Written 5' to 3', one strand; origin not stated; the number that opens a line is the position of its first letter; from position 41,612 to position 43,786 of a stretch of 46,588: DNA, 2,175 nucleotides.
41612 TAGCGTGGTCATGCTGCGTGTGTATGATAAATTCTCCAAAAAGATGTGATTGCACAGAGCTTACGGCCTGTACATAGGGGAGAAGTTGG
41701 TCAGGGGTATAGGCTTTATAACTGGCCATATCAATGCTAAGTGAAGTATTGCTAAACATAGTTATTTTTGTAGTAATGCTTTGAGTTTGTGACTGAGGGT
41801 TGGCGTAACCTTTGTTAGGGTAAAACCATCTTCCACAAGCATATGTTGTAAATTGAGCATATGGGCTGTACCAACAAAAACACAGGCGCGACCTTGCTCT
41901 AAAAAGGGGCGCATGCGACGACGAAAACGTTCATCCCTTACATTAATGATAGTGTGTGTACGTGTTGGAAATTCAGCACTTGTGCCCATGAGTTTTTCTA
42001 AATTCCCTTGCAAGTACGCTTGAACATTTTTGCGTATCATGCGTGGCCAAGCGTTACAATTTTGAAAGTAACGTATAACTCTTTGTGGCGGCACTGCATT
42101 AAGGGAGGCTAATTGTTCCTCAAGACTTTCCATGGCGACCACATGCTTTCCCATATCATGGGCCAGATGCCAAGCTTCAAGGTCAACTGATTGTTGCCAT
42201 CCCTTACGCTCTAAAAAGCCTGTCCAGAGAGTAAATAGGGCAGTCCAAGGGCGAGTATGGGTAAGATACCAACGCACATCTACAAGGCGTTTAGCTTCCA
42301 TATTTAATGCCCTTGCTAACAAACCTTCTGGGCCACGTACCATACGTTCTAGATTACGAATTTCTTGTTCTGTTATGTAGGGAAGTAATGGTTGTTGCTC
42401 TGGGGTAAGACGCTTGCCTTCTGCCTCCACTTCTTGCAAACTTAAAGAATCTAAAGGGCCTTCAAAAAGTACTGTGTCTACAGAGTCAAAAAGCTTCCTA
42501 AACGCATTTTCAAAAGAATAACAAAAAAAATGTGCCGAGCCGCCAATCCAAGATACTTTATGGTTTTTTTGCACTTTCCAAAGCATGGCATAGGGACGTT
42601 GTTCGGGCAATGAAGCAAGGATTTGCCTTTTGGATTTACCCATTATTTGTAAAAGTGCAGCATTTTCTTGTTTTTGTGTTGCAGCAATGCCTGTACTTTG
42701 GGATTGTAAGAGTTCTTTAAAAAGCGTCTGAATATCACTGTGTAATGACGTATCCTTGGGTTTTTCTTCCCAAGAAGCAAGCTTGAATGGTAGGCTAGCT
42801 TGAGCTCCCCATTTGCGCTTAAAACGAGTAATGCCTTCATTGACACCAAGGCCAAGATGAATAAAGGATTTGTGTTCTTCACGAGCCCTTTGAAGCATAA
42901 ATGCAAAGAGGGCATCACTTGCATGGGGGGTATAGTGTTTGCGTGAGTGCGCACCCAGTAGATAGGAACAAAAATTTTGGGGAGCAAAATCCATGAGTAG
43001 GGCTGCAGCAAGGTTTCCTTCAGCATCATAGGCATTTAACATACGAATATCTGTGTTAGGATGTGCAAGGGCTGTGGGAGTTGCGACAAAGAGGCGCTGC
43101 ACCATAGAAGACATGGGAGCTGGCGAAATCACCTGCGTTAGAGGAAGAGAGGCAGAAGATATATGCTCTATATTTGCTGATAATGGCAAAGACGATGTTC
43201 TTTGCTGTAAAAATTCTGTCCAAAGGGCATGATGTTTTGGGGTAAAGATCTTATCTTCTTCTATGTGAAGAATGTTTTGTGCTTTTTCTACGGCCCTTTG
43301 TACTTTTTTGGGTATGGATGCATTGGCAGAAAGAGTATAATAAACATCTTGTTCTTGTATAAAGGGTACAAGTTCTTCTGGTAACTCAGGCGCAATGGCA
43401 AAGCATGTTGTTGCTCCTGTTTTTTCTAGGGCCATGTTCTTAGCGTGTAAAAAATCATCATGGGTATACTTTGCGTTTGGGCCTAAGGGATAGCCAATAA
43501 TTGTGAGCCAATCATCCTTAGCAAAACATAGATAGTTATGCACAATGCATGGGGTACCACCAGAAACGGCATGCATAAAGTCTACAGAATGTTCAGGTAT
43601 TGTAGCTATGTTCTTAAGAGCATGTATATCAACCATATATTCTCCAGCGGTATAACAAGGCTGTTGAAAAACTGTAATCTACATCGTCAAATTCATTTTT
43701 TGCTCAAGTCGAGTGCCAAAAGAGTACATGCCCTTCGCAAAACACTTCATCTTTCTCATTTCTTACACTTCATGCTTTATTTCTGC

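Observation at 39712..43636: Unassigned three-gene operon: FemAB/MprF-C-like::TraB/GumN fusion, a second FemAB-like paralogue and a radical-SAM/twitch enzyme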

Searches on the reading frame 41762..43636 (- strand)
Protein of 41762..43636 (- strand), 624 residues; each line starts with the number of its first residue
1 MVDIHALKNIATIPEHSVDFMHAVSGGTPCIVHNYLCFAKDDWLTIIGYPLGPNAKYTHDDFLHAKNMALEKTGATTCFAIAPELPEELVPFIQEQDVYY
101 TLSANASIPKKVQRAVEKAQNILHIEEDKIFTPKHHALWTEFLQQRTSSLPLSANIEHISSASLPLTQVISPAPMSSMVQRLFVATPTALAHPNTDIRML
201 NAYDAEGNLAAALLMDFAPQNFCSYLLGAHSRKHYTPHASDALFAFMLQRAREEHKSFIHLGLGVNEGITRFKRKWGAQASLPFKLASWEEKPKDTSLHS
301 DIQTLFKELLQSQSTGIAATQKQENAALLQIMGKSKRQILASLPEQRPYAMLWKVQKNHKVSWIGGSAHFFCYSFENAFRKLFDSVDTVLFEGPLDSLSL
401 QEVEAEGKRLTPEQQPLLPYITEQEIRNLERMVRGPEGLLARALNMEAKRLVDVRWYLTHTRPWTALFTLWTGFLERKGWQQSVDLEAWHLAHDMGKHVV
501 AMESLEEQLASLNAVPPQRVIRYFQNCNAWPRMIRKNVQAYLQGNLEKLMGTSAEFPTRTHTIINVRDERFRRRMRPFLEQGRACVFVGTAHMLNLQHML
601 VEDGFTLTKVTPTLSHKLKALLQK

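Call 3: search_protein_families(library=pfam, proteins=[window:41762-43636:-], max_evalue=1)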
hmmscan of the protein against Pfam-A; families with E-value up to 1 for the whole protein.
window:41762-43636:- (624 aa): 1 family
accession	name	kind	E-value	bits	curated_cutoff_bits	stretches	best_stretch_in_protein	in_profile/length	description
PF01963.22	TraB_PrgY_gumN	-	6.4e-34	118.4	26.8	1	351-608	1-262/263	TraB/PrgY/gumN family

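Call 4: search_protein_families(library=ncbifam, proteins=[window:41762-43636:-], max_evalue=1)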
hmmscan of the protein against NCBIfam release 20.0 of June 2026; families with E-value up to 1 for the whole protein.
window:41762-43636:- (624 aa): 1 family
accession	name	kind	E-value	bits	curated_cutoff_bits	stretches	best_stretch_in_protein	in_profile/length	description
NF004879.0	PRK06241.1-4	equivalog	0.24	9.4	976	0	163-224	346-408/868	phosphoenolpyruvate synthase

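Call 8: find_homologous_proteins(query=window:41762-43636:-)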
Query window:41762-43636:- (624 aa): 560 proteins with E <= 0.001 among 8000 candidates; the best 120 are listed.
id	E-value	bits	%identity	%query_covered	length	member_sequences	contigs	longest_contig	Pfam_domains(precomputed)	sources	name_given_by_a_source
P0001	0.0e+0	1439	100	100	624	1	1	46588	PF01963.23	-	-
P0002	0.0e+0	1014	72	99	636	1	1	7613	PF01963.23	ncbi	-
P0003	6.0e-266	902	65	98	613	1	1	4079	PF01963.23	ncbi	-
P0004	3.5e-263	893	64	99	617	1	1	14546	PF01963.23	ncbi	-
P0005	1.7e-261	887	65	99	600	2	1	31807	PF01963.23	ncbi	-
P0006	2.1e-260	883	61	100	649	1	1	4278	PF01963.23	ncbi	-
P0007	1.5e-259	881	64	100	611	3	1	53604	PF01963.23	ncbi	-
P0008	1.0e-258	878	63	98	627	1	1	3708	PF01963.23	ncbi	-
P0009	2.4e-258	877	65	100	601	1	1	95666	PF01963.23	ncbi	-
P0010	1.6e-257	874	63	99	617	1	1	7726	PF01963.23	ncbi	-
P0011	3.4e-257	873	64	100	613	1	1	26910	PF01963.23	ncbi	-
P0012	1.6e-252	857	62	99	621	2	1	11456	PF01963.23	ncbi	-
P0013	2.0e-248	844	61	99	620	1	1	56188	PF01963.23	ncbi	-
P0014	3.6e-247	840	61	99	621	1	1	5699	PF01963.23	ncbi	-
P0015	6.3e-246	836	59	100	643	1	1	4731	PF01963.23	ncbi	-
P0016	5.4e-244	829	61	99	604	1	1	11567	PF01963.23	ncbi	-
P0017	4.3e-237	806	58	99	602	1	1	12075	PF01963.23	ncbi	-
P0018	1.3e-236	805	58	98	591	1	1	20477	PF01963.23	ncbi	-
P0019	1.9e-236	804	60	98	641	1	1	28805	PF01963.23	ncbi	-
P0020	7.1e-236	802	58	98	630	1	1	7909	PF01963.23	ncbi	-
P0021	1.8e-233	794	58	98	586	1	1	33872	PF01963.23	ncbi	-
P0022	7.2e-233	792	58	99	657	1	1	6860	PF01963.23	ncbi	-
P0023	1.4e-231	788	57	98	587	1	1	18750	PF01963.23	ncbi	-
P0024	1.9e-231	788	57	98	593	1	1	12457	PF01963.23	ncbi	-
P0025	4.3e-231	787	57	99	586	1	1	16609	PF01963.23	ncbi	-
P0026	1.1e-230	785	57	99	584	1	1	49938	PF01963.23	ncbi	-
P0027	1.3e-227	775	58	99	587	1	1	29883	PF01963.23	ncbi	-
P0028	7.9e-226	769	57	98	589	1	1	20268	PF01963.23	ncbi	-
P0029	5.9e-219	747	56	98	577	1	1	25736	PF01963.23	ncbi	-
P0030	6.4e-218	743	55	98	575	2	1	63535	PF01963.23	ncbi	-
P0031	1.4e-217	742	55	96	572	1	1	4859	PF01963.23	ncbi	-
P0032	1.1e-216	739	55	98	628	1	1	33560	PF13480.14,PF01963.23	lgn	-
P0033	2.6e-214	731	55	99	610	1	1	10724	PF01963.23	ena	-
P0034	9.1e-214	729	54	99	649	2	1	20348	PF01963.23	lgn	-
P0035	2.0e-213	728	55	99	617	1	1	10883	PF01963.23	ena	-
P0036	6.7e-212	723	53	100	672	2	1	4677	PF01963.23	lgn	-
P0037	1.8e-211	722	54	99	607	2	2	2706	PF01963.23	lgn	-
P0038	2.2e-211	722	54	100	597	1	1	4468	PF01963.23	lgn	-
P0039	2.3e-211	721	54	100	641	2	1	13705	PF01963.23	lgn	-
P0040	2.0e-210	718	57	91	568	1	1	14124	PF01963.23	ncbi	-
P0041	2.3e-210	718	53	99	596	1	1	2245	PF01963.23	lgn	-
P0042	3.3e-205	701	52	98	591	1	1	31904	PF01963.23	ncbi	-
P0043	2.2e-204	698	53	100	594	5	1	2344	PF01963.23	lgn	-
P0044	7.1e-204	697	52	96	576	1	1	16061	PF01963.23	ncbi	-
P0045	1.1e-201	689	52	98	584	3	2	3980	PF01963.23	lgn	-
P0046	1.5e-200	686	52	98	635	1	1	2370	PF13480.14,PF01963.23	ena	-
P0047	2.2e-199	682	51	99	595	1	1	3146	PF01963.23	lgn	-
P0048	2.3e-199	682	52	98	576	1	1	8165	PF01963.23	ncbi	-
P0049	4.6e-198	678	51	96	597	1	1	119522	PF01963.23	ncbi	-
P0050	7.0e-198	677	51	98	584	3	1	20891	PF01963.23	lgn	-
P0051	6.4e-195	667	50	98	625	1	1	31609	PF01963.23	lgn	-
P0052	1.5e-194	666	50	99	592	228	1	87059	PF01963.23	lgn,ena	-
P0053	2.4e-193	662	50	98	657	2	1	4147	PF01963.23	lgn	-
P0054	2.6e-193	662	50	99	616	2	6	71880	PF13480.14,PF01963.23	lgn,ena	-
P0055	2.2e-192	659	52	99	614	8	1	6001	PF13480.14,PF01963.23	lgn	-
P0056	7.1e-192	657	49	98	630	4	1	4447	PF01963.23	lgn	-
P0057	3.2e-191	655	49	99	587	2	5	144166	PF13480.14,PF01963.23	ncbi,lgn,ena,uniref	ncbi:GNAT family N-acetyltransferase [Desulfovibrio sp. SGI.169]|uniref:TraB/GumN family protein n=1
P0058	4.2e-190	651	48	99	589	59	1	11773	PF13480.14,PF01963.23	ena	-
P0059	1.1e-189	650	50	97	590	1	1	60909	PF01963.23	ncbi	-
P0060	3.3e-189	648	50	98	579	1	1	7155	PF01963.23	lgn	-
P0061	7.1e-189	647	50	99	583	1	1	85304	PF01963.23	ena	-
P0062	1.1e-188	647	49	98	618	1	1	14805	PF01963.23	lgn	-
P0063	2.2e-188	646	50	99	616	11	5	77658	PF13480.14,PF01963.23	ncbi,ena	-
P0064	2.6e-188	645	50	99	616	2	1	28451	PF01963.23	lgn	-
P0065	9.5e-188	643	52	91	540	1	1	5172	PF01963.23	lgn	-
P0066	1.3e-187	643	50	99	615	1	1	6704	PF01963.23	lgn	-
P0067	2.3e-187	642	49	99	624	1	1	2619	PF01963.23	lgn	-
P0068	2.6e-187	642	48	97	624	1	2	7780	PF13480.14,PF01963.23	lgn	-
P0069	4.0e-187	641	50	99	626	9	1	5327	PF13480.14,PF01963.23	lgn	-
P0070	4.4e-187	641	49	99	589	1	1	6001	PF01963.23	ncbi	-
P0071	7.4e-187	641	50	100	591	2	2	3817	PF13480.14,PF01963.23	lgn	-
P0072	1.3e-186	640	49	97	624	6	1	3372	PF01963.23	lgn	-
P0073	1.5e-186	640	49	100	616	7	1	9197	PF13480.14,PF01963.23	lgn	-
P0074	1.8e-186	639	50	98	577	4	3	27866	PF01963.23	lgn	-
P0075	2.3e-186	639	50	98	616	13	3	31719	PF13480.14,PF01963.23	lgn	-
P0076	2.3e-186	639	48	98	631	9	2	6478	PF01963.23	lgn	-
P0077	2.4e-186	639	48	97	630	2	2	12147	PF01963.23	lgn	-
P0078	2.5e-186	639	48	98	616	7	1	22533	PF13480.14,PF01963.23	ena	-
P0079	3.7e-186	638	50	100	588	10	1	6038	PF01963.23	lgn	-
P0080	4.2e-186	638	47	98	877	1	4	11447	PF13480.14,PF01963.23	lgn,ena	-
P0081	4.4e-186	638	50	99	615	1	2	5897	PF13480.14,PF01963.23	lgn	-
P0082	1.6e-185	636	49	97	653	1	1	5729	PF01963.23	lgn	-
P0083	3.0e-185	635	49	99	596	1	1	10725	PF01963.23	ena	-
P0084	3.1e-185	635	49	99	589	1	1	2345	PF01963.23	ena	-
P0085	5.8e-185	634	49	99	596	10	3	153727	PF01963.23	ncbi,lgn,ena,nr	ncbi:MAG: TraB/GumN family protein [Desulfovibrio sp.]|nr:TraB/GumN family protein [Desulfovibrio sp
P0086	9.9e-185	634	45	98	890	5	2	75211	PF13480.14,PF01963.23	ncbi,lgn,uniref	ncbi:GNAT family N-acetyltransferase [Mailhella sp.]|uniref:TraB/GumN family protein n=1 Tax=Mailhel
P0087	1.6e-184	633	48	99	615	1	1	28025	PF01963.23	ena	-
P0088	1.6e-184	633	50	99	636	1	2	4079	PF13480.14,PF01963.23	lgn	-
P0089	2.0e-184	632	50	98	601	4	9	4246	PF01963.23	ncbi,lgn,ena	-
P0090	2.6e-184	632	47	98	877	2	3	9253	PF13480.14,PF09924.16,PF01963.23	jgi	-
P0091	5.4e-184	631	45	99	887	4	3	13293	PF13480.14,PF01963.23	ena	-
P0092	5.6e-184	631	49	98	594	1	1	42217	PF01963.23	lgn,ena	-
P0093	6.1e-184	631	50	99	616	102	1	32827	PF13480.14,PF01963.23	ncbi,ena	-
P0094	6.8e-184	631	48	98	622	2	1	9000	PF01963.23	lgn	-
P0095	7.1e-184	631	50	99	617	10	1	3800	PF13480.14,PF01963.23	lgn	-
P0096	8.2e-184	630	47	98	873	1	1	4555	PF13480.14,PF01963.23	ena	-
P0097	9.7e-184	630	48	98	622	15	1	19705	PF01963.23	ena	-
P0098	1.1e-183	630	45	98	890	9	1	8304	PF13480.14,PF01963.23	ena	-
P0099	2.2e-183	629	49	99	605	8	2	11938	PF01963.23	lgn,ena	-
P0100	4.4e-183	628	50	99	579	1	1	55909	PF13480.14,PF01963.23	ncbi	-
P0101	5.3e-183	628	50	98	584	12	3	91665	PF01963.23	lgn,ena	-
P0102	7.6e-183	627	48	98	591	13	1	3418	PF01963.23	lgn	-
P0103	8.6e-183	627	49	99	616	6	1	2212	PF13480.14,PF01963.23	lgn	-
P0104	1.5e-182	626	49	100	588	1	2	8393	PF13480.14,PF01963.23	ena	-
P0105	1.7e-182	626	46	98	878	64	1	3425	PF01963.23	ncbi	-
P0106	2.0e-182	626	50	98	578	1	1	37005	PF13480.14,PF01963.23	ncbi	-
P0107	2.1e-182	626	47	99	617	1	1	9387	PF01963.23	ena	-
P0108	2.9e-182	625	48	100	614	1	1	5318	PF01963.23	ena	-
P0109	3.0e-182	625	47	99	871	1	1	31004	PF13480.14,PF01963.23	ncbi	-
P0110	3.4e-182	625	48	98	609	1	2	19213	PF01963.23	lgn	-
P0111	3.8e-182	625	46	98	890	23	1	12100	PF13480.14,PF01963.23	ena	-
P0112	4.5e-182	625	47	100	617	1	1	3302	PF01963.23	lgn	-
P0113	4.6e-182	625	47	98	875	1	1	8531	PF01963.23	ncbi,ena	-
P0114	5.2e-182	625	47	99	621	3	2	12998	PF13480.14,PF01963.23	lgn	-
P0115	5.9e-182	624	47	98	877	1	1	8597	PF13480.14,PF01963.23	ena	-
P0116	9.9e-182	624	45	98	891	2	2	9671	PF13480.14,PF01963.23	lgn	-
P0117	1.2e-181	623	49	98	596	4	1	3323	PF01963.23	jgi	-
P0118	1.3e-181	623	45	98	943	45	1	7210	PF13480.14,PF01963.23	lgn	-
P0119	1.4e-181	623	48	98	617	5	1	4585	PF01963.23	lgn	-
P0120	5.2e-181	621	47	98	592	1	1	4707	PF13480.14,PF01963.23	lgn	-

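Call 10: find_encoding_contigs(protein=P0057, flank=10000, max_places=3)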
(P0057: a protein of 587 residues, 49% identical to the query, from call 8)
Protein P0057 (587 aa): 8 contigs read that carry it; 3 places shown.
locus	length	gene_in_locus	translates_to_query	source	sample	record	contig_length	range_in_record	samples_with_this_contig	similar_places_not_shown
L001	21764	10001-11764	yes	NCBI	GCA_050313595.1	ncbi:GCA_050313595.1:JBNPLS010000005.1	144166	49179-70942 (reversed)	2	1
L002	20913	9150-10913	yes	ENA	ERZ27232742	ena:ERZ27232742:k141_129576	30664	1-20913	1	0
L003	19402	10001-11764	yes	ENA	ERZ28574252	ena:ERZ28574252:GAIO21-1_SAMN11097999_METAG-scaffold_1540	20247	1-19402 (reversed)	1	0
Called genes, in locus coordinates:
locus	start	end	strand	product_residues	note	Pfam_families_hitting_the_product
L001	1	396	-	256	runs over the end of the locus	PF00106:adh_short, PF13561:adh_short_C2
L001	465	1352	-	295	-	PF01259:SAICAR_synt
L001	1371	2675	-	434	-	PF00815:Histidinol_dh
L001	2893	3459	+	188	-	PF01025:GrpE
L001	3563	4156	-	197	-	PF03886:ABC_trans_aux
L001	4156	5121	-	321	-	PF02470:MlaD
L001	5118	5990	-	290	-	PF00005:ABC_tran, PF13304:AAA_21 (faint)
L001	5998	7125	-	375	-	PF02405:MlaE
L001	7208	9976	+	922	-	PF02739:5_3_exonuc_N, PF01367:5_3_exonuc, PF00476:DNA_pol_A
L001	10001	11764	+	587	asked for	PF13480:Acetyltransf_6 (weak), PF01963:TraB_PrgY_gumN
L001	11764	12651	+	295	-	PF09924:LPG_synthase_C (weak)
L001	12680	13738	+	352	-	PF04055:Radical_SAM, PF13186:SPASM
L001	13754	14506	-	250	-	-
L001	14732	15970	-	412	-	PF12917:YfbR-like, PF13023:HD_3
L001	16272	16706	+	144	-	PF00572:Ribosomal_L13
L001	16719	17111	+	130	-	PF00380:Ribosomal_S9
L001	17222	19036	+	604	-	PF02624:YcaO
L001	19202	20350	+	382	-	PF13433:Peripla_BP_5 (weak), PF13458:Peripla_BP_6, PF01094:ANF_receptor, PF13433:Peripla_BP_5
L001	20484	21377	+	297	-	PF02653:BPD_transp_2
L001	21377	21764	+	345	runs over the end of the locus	PF02653:BPD_transp_2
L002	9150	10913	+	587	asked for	PF13480:Acetyltransf_6 (weak), PF01963:TraB_PrgY_gumN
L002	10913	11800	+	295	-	PF09924:LPG_synthase_C (weak)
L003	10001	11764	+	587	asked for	PF13480:Acetyltransf_6 (weak), PF01963:TraB_PrgY_gumN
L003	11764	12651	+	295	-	PF09924:LPG_synthase_C (weak)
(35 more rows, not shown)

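Call 11: find_encoding_contigs(protein=P0086, flank=10000, max_places=2)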
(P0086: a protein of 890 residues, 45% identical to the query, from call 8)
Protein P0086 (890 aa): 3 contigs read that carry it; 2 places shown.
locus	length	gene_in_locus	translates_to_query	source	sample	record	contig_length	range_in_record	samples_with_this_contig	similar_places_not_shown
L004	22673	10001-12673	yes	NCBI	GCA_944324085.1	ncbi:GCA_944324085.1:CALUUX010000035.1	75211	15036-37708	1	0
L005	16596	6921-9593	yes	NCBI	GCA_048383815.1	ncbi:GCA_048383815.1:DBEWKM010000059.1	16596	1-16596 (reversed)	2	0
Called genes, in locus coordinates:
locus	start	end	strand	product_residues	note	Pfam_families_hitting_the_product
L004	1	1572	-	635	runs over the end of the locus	PF04290:DctQ, PF06808:DctM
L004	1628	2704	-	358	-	PF03480:DctP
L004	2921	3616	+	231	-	PF00027:cNMP_binding (weak), PF13545:HTH_Crp_2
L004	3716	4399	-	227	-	PF02592:Vut_1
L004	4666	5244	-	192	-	PF00156:Pribosyltran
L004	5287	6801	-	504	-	PF03806:ABG_transport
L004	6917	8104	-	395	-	PF01546:Peptidase_M20, PF07687:M20_dimer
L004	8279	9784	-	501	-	PF03976:PPK2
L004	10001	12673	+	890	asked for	PF13480:Acetyltransf_6 (faint), PF01963:TraB_PrgY_gumN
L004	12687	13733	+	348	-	PF04055:Radical_SAM, PF13186:SPASM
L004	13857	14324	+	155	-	PF00583:Acetyltransf_1, PF13673:Acetyltransf_10, PF13508:Acetyltransf_7, PF08445:FR47 (weak), PF13527:Acetyltransf_9 (weak)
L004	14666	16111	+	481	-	PF02554:CstA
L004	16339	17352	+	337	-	-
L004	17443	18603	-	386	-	PF07690:MFS_1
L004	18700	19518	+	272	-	PF00376:MerR (weak), PF13411:MerR_1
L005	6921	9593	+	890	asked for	PF13480:Acetyltransf_6 (faint), PF01963:TraB_PrgY_gumN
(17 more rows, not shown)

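Call 20: search_protein_families(library=pfam, proteins=[P0086, P0090], max_evalue=0.1)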
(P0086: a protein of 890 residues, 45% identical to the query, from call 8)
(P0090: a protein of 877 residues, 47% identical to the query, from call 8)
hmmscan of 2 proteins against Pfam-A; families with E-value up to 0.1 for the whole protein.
P0086 (890 aa): 3 families
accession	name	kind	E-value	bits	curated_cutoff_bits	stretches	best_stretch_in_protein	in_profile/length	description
PF01963.22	TraB_PrgY_gumN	-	7.2e-30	105.1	26.8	1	301-559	1-263/263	TraB/PrgY/gumN family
PF13480.13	Acetyltransf_6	-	1.2e-08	35.7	22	2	104-229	17-139/143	Acetyltransferase (GNAT) domain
PF09924.15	LPG_synthase_C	-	0.0006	19.4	27.5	1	737-864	115-247/298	Phosphatidylglycerol lysyltransferase, C-terminal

P0090 (877 aa): 3 families
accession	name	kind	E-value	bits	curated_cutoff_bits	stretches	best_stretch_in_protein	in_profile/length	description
PF01963.22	TraB_PrgY_gumN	-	5.2e-30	105.6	26.8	1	293-551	1-263/263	TraB/PrgY/gumN family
PF13480.13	Acetyltransf_6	-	3.4e-08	34.2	22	2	102-229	6-139/143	Acetyltransferase (GNAT) domain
PF09924.15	LPG_synthase_C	-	2.7e-06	27.1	27.5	1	701-849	95-245/298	Phosphatidylglycerol lysyltransferase, C-terminal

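Call 24: search_solved_structures(query=A1, max_evalue=1, show_alignments=2)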
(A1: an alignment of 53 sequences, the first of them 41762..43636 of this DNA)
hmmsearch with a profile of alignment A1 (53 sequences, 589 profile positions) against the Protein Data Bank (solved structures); distinct sequences matched with E-value up to 1: 0.

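Call 26: find_related_loci(query=A1, collection=genome_contigs, flank=6000)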
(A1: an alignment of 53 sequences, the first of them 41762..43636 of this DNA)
Query A1 (624 aa) in genome_contigs; peptide patterns used: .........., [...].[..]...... (x = any residue, [..] = any of these).
494 stretches matched a pattern; 437 encode a relative of the query (tblastn E <= 1e-3); the best 80 are kept; 80 distinct loci.
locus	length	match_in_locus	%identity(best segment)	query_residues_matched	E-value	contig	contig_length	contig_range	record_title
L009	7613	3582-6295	72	7-622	0e+0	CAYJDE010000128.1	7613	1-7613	MAG TPA_asm: uncultured Desulfovibrionaceae bacterium isolate ERP123703_co1_118 genome assembly, contig: NODE_10153_leng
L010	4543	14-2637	65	2-624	0e+0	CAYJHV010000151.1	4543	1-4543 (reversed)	MAG TPA_asm: uncultured Desulfovibrionaceae bacterium isolate ERP123703_co3_28 genome assembly, contig: NODE_20988_lengt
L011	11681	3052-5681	66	1-623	0e+0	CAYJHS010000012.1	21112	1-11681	MAG TPA_asm: uncultured Desulfovibrionaceae bacterium isolate ERP123703_co3_145 genome assembly, contig: NODE_2901_lengt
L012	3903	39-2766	65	1-620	0e+0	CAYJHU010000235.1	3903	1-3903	MAG TPA_asm: uncultured Desulfovibrionaceae bacterium isolate ERP123703_co3_152 genome assembly, contig: NODE_24856_leng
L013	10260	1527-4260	64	1-620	0e+0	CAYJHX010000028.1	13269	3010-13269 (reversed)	MAG TPA_asm: uncultured Desulfovibrionaceae bacterium isolate ERP123703_co2_83 genome assembly, contig: NODE_3252_length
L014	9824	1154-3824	64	1-618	0e+0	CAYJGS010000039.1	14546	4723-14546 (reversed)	MAG TPA_asm: uncultured Desulfovibrionaceae bacterium isolate ERP123703_co2_57 genome assembly, contig: NODE_2818_length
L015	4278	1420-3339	61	3-623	0e+0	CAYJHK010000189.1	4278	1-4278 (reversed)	MAG TPA_asm: uncultured Desulfovibrionaceae bacterium isolate ERP123703_co3_16 genome assembly, contig: NODE_22427_lengt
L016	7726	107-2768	63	1-618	0e+0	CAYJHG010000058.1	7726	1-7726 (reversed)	MAG TPA_asm: uncultured Desulfovibrionaceae bacterium isolate ERP123703_co1_54 genome assembly, contig: NODE_9951_length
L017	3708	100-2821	63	11-619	0e+0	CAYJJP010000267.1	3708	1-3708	MAG TPA_asm: uncultured Desulfovibrionaceae bacterium isolate ERP123703_co3_138 genome assembly, contig: NODE_26270_leng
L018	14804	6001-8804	63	1-624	0e+0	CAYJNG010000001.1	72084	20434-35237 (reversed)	MAG TPA_asm: uncultured Desulfovibrionaceae bacterium isolate ERP123703_co3_92 genome assembly, contig: NODE_327_length_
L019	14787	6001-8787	62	2-621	0e+0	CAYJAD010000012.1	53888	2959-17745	MAG TPA_asm: uncultured Desulfovibrionaceae bacterium isolate ERP123703_co1_267 genome assembly, contig: NODE_556_length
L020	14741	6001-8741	64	1-623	0e+0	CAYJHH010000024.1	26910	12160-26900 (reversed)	MAG TPA_asm: uncultured Desulfovibrionaceae bacterium isolate ERP123703_co1_294 genome assembly, contig: NODE_1792_lengt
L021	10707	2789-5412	64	1-622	0e+0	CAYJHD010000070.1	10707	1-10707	MAG TPA_asm: uncultured Desulfovibrionaceae bacterium isolate ERP123703_co1_285 genome assembly, contig: NODE_6536_lengt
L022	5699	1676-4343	61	1-619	0e+0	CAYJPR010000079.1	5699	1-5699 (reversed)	MAG TPA_asm: uncultured Desulfovibrionaceae bacterium isolate ERP123703_co5_152 genome assembly, contig: NODE_9394_lengt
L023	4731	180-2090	59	1-623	0e+0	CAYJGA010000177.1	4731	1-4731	MAG TPA_asm: uncultured Desulfovibrionaceae bacterium isolate ERP123703_co2_10 genome assembly, contig: NODE_13898_lengt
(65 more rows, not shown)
